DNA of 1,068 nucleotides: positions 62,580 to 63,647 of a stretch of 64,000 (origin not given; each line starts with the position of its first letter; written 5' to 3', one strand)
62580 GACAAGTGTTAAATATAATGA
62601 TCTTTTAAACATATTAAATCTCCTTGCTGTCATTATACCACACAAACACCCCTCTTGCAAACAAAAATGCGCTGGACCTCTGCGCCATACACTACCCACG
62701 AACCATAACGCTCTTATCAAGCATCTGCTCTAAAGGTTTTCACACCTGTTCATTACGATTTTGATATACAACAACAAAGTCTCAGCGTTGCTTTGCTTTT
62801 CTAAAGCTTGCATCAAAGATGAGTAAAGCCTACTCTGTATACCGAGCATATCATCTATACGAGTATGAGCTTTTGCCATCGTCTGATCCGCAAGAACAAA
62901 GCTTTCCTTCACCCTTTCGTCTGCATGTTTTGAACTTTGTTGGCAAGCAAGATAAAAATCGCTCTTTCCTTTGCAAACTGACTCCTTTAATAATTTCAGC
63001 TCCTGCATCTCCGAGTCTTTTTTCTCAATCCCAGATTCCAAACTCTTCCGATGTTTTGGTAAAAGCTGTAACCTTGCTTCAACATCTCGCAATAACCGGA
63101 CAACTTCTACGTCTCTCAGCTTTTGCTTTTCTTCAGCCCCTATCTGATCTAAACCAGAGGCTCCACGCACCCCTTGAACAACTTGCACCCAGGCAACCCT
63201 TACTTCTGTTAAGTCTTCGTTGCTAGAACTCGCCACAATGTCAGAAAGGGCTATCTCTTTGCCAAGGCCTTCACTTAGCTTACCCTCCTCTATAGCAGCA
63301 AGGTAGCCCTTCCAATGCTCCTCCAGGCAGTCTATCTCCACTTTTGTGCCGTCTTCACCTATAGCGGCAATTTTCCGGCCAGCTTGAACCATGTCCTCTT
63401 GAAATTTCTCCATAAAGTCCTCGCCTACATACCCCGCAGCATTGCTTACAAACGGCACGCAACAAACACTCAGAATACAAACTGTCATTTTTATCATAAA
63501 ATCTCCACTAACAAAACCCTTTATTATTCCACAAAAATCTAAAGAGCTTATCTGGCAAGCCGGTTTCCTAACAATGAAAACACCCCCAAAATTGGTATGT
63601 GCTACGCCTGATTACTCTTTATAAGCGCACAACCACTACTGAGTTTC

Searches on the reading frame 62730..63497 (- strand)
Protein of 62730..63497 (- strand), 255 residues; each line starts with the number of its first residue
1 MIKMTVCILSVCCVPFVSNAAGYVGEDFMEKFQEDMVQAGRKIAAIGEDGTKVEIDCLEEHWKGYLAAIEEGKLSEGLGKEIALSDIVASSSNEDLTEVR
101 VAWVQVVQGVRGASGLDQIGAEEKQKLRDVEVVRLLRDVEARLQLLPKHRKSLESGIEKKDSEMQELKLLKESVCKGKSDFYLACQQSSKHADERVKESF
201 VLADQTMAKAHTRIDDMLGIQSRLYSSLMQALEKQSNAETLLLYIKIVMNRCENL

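Call 7: search_protein_families(library=pfam, proteins=[window:62730-63497:-], max_evalue=0.01)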
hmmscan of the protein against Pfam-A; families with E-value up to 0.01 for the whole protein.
window:62730-63497:- (255 aa): 1 family
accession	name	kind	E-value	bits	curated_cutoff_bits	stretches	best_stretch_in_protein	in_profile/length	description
PF23246.1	CC_CDK5RAP2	-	0.0097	16.5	27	0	160-239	7-85/125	CDK5 regulatory subunit-associated protein 2-like, coiled coil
